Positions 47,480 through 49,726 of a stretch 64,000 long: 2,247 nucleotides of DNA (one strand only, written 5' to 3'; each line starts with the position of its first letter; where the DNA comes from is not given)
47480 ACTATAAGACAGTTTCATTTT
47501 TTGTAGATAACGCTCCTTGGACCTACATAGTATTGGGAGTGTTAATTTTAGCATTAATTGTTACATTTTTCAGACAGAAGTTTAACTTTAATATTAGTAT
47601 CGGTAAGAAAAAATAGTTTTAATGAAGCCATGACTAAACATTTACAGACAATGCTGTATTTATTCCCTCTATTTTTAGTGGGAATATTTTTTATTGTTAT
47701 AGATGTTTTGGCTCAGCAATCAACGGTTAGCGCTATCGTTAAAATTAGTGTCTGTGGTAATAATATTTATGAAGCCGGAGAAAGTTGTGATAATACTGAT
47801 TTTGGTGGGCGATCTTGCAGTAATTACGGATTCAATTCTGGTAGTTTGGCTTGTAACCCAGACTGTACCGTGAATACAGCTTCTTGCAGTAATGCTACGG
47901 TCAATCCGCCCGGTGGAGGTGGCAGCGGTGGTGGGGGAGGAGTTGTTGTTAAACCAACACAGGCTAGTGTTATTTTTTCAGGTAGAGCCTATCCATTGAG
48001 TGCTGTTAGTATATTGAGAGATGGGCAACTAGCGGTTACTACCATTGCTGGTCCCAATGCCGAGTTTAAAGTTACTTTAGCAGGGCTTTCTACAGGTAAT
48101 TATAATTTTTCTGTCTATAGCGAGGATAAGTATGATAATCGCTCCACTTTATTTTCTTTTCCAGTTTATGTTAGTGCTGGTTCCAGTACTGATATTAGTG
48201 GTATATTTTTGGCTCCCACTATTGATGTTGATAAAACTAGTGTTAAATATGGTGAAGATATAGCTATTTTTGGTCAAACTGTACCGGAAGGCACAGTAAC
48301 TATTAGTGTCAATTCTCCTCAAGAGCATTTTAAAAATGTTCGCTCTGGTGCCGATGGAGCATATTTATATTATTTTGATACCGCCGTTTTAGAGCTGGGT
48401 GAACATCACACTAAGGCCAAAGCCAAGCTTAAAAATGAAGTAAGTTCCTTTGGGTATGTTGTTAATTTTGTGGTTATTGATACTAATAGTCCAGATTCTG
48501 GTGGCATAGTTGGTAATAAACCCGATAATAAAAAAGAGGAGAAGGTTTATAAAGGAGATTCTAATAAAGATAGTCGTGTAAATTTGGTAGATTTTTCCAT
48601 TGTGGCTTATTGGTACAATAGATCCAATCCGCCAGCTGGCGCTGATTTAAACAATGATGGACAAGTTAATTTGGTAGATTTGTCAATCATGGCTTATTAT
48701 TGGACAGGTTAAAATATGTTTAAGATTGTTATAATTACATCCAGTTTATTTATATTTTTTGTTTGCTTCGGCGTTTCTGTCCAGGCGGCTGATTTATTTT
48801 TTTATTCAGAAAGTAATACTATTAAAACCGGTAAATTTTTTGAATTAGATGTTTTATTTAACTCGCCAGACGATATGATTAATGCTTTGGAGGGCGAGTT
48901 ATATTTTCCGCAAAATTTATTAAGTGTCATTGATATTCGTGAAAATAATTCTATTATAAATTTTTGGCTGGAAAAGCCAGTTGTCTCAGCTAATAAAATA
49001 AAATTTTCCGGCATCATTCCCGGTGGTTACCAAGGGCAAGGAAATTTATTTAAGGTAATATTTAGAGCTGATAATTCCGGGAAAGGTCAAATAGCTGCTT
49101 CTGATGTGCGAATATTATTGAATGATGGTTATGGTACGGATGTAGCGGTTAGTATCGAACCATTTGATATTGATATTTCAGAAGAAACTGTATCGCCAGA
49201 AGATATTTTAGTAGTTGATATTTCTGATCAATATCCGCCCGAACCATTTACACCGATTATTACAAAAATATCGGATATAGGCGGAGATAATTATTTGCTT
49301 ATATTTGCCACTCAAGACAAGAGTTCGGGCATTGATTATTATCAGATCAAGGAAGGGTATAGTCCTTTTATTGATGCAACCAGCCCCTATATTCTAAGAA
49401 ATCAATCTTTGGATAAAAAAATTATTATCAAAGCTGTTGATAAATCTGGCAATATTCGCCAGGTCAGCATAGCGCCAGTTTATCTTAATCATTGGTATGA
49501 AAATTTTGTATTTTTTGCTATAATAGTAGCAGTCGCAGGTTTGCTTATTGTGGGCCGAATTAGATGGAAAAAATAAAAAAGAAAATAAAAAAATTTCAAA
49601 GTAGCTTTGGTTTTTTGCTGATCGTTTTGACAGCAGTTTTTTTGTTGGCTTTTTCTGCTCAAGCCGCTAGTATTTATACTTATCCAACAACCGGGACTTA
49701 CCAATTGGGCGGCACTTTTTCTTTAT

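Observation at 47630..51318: Adjacent dockerin- and cohesin-domain genes: a cellulosome-like surface docking module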

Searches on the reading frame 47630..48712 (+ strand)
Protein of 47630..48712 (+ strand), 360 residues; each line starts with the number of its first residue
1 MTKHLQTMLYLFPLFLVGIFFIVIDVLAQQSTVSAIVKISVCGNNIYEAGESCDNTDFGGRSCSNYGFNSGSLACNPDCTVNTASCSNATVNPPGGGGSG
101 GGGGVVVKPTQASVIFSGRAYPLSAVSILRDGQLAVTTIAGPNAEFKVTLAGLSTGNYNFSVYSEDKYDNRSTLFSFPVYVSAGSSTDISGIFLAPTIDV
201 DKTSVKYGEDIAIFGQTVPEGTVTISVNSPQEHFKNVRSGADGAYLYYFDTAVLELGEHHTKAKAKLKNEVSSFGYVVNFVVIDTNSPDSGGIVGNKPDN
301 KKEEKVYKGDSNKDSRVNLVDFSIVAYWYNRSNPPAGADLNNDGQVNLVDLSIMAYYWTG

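Call 3: search_protein_families(library=pfam, proteins=[window:47630-48712:+], max_evalue=1)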
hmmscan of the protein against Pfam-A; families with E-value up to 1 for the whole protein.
window:47630-48712:+ (360 aa): 2 families
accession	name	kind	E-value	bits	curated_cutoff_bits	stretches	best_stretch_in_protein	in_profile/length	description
PF00404.24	Dockerin_1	-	2.8e-07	31.1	22.9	1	308-355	1-53/57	Dockerin type I domain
PF17936.7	Big_6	-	3.4e-05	24.5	27.6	1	115-177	16-79/83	Bacterial Ig domain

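Call 4: search_protein_families(library=ncbifam, proteins=[window:47630-48712:+], max_evalue=1)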
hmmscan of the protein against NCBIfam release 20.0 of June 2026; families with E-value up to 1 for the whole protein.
window:47630-48712:+ (360 aa): 1 family
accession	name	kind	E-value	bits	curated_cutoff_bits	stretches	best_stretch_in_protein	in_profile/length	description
NF049990.1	CellobisidaseCelK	equivalog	0.00068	17.9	1700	1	274-358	801-882/889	cellulose 1,4-beta-cellobiosidase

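Call 34: find_homologous_proteins(query=window:47630-48712:+)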
Query window:47630-48712:+ (360 aa): 1507 proteins with E <= 0.001 among 8000 candidates; the best 120 are listed.
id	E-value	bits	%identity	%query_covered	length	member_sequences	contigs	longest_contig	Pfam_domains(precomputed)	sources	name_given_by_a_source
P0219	4.7e-238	807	100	100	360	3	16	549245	PF00404.25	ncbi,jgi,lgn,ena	-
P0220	3.4e-187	640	79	100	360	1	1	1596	PF00404.25,PF17936.8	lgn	-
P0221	3.8e-137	475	61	100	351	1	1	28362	PF17936.8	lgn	-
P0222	2.3e-132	459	60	100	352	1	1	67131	PF17936.8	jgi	jgi:hypothetical protein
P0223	3.7e-131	455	59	100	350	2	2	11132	PF17936.8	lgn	-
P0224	1.1e-130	454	59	99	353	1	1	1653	-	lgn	-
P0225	9.7e-124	431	57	100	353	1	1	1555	PF00404.25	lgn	-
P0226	8.4e-121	421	57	98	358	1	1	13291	PF00404.25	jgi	jgi:hypothetical protein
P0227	1.1e-119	418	54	100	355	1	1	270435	PF00404.25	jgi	-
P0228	2.4e-118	413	55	100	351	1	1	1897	-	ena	-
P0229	1.3e-117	411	52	100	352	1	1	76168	PF00404.25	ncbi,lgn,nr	ncbi:MAG: hypothetical protein C3F02_01485 [Parcubacteria group bacterium]|nr:MAG: hypothetical prot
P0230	3.5e-117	409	54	100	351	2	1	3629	PF00404.25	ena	-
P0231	6.8e-117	408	55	100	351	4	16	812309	PF00404.25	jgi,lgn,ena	-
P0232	2.4e-116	407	55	99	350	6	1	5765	-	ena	-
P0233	2.8e-116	406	55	100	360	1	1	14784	PF00404.25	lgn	-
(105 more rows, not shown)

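Call 63: search_solved_structures(query=A4, max_evalue=1, show_alignments=1)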
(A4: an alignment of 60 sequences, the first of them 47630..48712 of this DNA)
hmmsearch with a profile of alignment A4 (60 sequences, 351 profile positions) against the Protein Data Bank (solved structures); distinct sequences matched with E-value up to 1: 15.
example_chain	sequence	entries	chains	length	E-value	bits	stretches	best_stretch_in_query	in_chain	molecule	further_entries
2y3n_B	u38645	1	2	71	0.00035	22.9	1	297-349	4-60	CELLULOSOMAL FAMILY-48 PROCESSIVE GLYCOSIDE HYDROLASE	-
5nrm_B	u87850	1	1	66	0.011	18.1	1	300-349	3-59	DocCel5: Type I dockerin repeat domain from A. cellulolyticus family 5 endoglucanase WP_01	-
1daq_A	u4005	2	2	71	0.014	17.6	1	297-346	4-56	ENDOGLUCANASE SS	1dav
2mte_A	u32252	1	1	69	0.015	17.6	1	297-346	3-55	Cellulose 1,4-beta-cellobiosidase (reducing end) CelS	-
4fl4_A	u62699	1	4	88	0.028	16.7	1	296-348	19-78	Glycoside hydrolase family 9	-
5nrk_B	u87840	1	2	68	0.033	16.5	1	300-349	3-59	DocCel5: Type I dockerin repeat domain from A. cellulolyticus family 5 endoglucanase WP_01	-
2yik_A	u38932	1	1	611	0.087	15.1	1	295-346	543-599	ENDOGLUCANASE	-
2gbm_A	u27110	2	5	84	0.087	15.1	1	89-120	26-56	Ubiquitin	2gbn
2b59_B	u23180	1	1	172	0.11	14.7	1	282-345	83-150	Cellulosomal scaffolding protein A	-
2vn5_B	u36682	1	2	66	0.2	13.9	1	299-348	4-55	ENDOGLUCANASE A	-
9x81_A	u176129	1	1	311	0.23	13.7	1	112-169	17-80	Alpha-amylase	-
7zyv_F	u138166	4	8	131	0.33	13.1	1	61-109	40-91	Cytochrome b6-f complex subunit 7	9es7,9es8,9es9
3kcp_A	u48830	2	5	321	0.36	13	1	282-345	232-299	Cellulosomal-scaffolding protein A | Cellulosome anchoring protein cohesin region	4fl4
2vn6_B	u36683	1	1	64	0.37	13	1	299-348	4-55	ENDOGLUCANASE A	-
5k39_B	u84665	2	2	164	0.84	11.8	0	303-345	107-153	Dockerin module from a protein of unknown function | Ig domain protein group 2 domain protein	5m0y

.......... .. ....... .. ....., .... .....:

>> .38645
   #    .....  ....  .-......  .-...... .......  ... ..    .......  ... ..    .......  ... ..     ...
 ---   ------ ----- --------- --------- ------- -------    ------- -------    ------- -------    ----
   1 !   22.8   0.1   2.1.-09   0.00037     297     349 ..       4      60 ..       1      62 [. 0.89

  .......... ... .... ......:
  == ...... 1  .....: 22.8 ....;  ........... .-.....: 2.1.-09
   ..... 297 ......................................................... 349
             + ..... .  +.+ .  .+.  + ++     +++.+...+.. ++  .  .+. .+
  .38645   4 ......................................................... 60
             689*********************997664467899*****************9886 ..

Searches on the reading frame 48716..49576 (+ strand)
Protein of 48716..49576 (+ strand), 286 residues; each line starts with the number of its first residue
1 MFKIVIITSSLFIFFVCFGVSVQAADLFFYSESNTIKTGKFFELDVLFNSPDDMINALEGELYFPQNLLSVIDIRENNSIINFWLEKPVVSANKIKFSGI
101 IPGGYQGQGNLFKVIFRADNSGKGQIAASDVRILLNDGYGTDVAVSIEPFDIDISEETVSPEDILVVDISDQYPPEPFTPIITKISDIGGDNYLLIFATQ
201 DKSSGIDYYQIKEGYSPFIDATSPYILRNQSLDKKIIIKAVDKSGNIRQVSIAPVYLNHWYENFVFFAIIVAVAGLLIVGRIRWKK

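Call 3: search_protein_families(library=pfam, proteins=[window:48716-49576:+], max_evalue=1)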
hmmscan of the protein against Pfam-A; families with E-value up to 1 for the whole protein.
window:48716-49576:+ (286 aa): 1 family
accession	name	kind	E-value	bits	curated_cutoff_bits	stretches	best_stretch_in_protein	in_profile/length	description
PF19942.4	DUF6404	-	0.68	10.8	27.6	1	250-285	37-72/115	Family of unknown function (DUF6404)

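Call 4: search_protein_families(library=ncbifam, proteins=[window:48716-49576:+], max_evalue=1)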
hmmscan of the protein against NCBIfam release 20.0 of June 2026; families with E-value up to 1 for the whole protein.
window:48716-49576:+ (286 aa): 2 families
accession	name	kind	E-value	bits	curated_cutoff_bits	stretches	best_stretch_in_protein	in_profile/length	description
NF047446.1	barrel_OmpL47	domain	0.00027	21.3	40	1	198-251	10-62/68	OmpL47-type beta-barrel domain-containing protein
NF047441.1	Lepto_OmpL47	equivalog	0.0029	17.3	250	1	197-249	79-130/336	multi-beta-barrel domain surface protein OmpL47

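Call 27: search_solved_structures(query=A2, max_evalue=1, show_alignments=2)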
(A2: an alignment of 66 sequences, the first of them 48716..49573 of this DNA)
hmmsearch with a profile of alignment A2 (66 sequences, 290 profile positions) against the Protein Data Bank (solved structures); distinct sequences matched with E-value up to 1: 3.
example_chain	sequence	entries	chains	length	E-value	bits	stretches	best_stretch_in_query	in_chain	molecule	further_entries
5aoz_A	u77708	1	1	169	0.00017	24.2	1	16-78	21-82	PUTATIVE CELLULOSOMAL SCAFFOLDIN PROTEIN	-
5m2o_A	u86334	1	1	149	0.00092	21.8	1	20-78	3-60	Putative cellulosomal scaffoldin protein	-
5m2s_A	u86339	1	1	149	0.0094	18.5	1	18-75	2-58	Putative cellulosomal scaffoldin protein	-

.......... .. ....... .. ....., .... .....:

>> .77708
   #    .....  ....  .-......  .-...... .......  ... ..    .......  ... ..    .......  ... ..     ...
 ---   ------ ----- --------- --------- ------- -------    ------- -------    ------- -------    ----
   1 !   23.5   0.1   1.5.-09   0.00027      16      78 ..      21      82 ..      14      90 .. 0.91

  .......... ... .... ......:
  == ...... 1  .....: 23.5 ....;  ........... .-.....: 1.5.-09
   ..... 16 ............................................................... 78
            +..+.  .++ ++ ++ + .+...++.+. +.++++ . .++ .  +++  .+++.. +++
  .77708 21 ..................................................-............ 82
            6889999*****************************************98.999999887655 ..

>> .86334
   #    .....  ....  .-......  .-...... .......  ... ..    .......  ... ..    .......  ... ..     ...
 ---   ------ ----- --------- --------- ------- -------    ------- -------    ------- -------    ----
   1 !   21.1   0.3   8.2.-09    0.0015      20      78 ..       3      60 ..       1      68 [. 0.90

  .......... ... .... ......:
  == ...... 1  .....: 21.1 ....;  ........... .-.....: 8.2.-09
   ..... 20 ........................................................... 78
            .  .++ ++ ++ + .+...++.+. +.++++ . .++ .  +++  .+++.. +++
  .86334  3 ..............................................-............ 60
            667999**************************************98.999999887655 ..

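Call 28: search_protein_families(library=pfam, alignment_id=A2, max_evalue=0.01)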
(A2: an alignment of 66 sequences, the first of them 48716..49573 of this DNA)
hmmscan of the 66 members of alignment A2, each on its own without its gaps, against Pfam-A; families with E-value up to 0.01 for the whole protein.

A. member 1, window:48716-49573:+ (286 aa): 0 families

B. families by the number of members that match (of 66 scanned): 2 families
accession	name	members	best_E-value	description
PF00963.24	Cohesin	13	2.7e-11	Cohesin domain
PF14869.12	DUF4488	1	0.0027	Domain of unknown function (DUF4488)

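Call 31: find_homologous_proteins(query=window:48716-49576:+)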
Query window:48716-49576:+ (286 aa): 98 proteins with E <= 0.001 among 1118 candidates.
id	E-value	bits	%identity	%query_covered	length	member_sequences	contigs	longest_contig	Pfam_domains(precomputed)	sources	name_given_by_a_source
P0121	2.1e-183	626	100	100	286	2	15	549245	-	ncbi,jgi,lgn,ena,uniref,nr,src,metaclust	ncbi:MAG: hypothetical protein A2406_00250 [Candidatus Komeilibacteria bacterium RIFOXYC1_FULL_37_11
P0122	6.9e-101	355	54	100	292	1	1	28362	-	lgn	-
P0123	1.4e-99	351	56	97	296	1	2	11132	-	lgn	-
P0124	1.5e-96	341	53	100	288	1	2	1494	-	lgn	-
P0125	5.3e-96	339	57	94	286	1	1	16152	-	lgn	-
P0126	3.2e-94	333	52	97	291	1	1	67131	-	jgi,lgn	jgi:hypothetical protein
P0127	1.8e-90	321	53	97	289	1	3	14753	-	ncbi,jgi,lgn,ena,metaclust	metaclust:\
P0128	2.6e-82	294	48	100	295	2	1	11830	-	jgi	jgi:hypothetical protein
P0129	1.2e-81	292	52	97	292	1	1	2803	-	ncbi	-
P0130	7.0e-79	283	49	97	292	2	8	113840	-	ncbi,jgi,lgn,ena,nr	ncbi:hypothetical protein HON36_04860 [Candidatus Parcubacteria bacterium]|jgi:hypothetical protein|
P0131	2.2e-78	281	51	87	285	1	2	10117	-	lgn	-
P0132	4.2e-76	274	45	97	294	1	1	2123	-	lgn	-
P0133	7.8e-68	247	48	89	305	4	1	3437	-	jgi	-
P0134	1.1e-67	246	47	92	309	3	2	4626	-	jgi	-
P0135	1.1e-67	246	48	90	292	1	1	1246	-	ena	-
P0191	4.2e-37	146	34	92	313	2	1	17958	PF00963.25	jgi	-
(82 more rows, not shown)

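Call 40: predict_structure(alignment_id=A3)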
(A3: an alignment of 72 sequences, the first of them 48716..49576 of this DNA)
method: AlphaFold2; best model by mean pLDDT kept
length: 286 residues; sequences in the alignment: 72
mean_pLDDT: 93.5   pTM: 0.72
mean pLDDT of the five models: 93.5, 93.2, 92.8, 92.6, 92.6
residues with pLDDT >= 90: 241; 70-90: 31; 50-70: 14; < 50: 0
segments of 3 or more residues with pLDDT < 50: none
pLDDT, mean of each block of 10 residues (from residue 1): 91 85 88 95 97 97 98 94 95 97 96 97 98 97 96 89 69 95 95 95 90 98 97 97 96 92 88 97 92
secondary structure, 60 per line:
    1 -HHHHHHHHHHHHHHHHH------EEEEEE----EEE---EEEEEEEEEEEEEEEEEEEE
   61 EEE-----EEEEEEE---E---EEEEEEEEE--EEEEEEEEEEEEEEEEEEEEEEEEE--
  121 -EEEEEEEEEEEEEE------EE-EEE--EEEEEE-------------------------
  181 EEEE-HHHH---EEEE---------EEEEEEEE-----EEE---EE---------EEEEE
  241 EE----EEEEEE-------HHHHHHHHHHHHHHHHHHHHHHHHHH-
elements in order: H2-18 E25-30 E35-37 E41-63 E69-75 E83-91 E94-118 E122-135 E145-147 E150-155 E181-184 H186-189 E193-196 E206-213 E219-221 E236-242 E247-252 H260-285

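Call 43: fold_search(model_id=the predicted structure, library=pdb)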
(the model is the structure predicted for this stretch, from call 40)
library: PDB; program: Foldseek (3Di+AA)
matches with E <= 10: 1949; with E <= 0.001: 124
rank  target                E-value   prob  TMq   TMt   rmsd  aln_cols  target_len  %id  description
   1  2w1n                  9.4e-12  1.00  0.37  0.45  21.1       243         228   15  cohesin and fibronectin type-III double module construct from the Clostridium perfringens glycoside hydrolase GH84C (released 2009-02-03)
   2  2vo8                  9.1e-09  1.00  0.39  0.75   3.3       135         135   14  Cohesin module from Clostridium perfringens ATCC13124 family 33 glycoside hydrolase. (released 2008-09-02)
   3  2jh2_A                1.1e-08  1.00  0.37  0.72   3.6       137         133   15  X-ray crystal structure of a cohesin-like module from Clostridium perfringens (released 2007-11-06)
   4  6kgf_C                1.5e-08  1.00  0.40  0.73   3.1       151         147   12  Crystal structure of CaDoc0917(R16D)-CaCohA2 complex at pH 8.2 (released 2020-07-08)
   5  2xdh                  2.3e-08  1.00  0.40  0.79   3.1       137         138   23  Non-cellulosomal cohesin from the hyperthermophilic archaeon Archaeoglobus fulgidus (released 2010-05-26)
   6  6kgf_A                3.0e-08  1.00  0.39  0.74   2.9       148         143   11  Crystal structure of CaDoc0917(R16D)-CaCohA2 complex at pH 8.2 (released 2020-07-08)
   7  6kge_A                3.0e-08  1.00  0.37  0.70   3.1       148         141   13  Crystal structure of CaDoc0917(R16D)-CaCohA2 complex at pH 5.5 (released 2020-07-08)
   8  6kgc_A                3.2e-08  1.00  0.40  0.74   2.8       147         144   11  Crystal structure of CaDoc0917(R49D)-CaCohA2 complex at pH 5.4 (released 2020-07-08)
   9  6kgd_A                3.2e-08  1.00  0.40  0.74   3.0       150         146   11  Crystal structure of CaDoc0917(R49D)-CaCohA2 complex at pH 8.0 (released 2020-07-08)
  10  3kcp_A                3.4e-08  1.00  0.40  0.38  19.2       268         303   12  Crystal structure of interacting Clostridium thermocellum multimodular components (released 2010-02-09)
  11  4fl4_I                7.4e-08  1.00  0.41  0.38  19.9       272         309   12  Scaffoldin conformation and dynamics revealed by a ternary complex from the Clostridium thermocellum cellulosome (released 2012-06-27)
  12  3l8q_D                1.2e-07  1.00  0.35  0.30  17.3       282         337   11  Structure analysis of the type II cohesin dyad from the adaptor ScaA scaffoldin of Acetivibrio cellulolyticus (released 2010-05-05)
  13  3l8q_C                1.5e-07  1.00  0.38  0.33  17.3       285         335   11  Structure analysis of the type II cohesin dyad from the adaptor ScaA scaffoldin of Acetivibrio cellulolyticus (released 2010-05-05)
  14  4dh2_C                2.3e-07  1.00  0.39  0.67   3.3       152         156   15  Crystal structure of Coh-OlpC(Cthe_0452)-Doc435(Cthe_0435) complex: A novel type I Cohesin-Dockerin complex from Clost (released 2012-11-28)
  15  4dh2_A                2.5e-07  1.00  0.39  0.66   3.3       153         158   16  Crystal structure of Coh-OlpC(Cthe_0452)-Doc435(Cthe_0435) complex: A novel type I Cohesin-Dockerin complex from Clost (released 2012-11-28)
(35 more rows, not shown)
